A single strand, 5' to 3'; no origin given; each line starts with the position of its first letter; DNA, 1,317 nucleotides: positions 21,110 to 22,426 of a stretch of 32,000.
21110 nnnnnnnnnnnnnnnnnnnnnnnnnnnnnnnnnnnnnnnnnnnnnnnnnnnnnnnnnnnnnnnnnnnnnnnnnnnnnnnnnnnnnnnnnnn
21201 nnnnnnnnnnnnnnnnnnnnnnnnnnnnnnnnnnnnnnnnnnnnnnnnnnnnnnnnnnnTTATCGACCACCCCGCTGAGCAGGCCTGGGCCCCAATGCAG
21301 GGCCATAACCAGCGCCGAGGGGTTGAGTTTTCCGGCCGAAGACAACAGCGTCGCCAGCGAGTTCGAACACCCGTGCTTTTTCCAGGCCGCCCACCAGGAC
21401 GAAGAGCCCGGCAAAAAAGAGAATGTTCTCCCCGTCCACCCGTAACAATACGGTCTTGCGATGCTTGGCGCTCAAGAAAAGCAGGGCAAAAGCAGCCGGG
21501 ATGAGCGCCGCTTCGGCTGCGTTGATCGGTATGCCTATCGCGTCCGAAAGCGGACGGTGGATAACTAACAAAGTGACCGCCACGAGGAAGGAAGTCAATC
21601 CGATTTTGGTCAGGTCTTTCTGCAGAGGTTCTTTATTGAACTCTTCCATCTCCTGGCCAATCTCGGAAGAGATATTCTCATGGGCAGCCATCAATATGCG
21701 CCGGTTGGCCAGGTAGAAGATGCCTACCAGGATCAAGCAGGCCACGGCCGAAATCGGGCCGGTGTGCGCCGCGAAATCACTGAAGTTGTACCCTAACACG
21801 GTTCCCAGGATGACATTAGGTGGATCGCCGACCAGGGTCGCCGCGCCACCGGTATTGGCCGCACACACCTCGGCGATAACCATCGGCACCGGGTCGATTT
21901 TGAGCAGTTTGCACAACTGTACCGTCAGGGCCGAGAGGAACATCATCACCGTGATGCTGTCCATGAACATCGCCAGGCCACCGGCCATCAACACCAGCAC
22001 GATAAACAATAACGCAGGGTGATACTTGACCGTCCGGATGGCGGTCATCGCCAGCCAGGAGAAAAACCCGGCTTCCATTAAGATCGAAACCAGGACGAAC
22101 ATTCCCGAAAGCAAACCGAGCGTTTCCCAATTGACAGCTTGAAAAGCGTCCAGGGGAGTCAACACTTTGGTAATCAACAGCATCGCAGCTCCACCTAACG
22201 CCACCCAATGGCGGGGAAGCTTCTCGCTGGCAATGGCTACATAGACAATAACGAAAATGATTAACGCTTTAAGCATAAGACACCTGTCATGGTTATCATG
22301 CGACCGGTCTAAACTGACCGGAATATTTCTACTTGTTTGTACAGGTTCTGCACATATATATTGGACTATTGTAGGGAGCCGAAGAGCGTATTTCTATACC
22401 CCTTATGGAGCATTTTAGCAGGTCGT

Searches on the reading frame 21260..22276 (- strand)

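Call 9: search_protein_families(library=pfam, proteins=[window:21260-22276:-], max_evalue=0.00001)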
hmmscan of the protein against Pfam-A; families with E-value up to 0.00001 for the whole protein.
window:21260-22276:- (338 aa): 2 families
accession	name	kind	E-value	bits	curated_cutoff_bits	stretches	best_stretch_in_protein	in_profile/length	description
PF03600.22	CitMHS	-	6.9e-56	190.2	31.9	1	12-311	1-277/336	Citrate transporter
PF00939.25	Na_sulph_symp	-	5.9e-08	32.6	27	1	15-186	284-461/472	Sodium:sulfate symporter transmembrane region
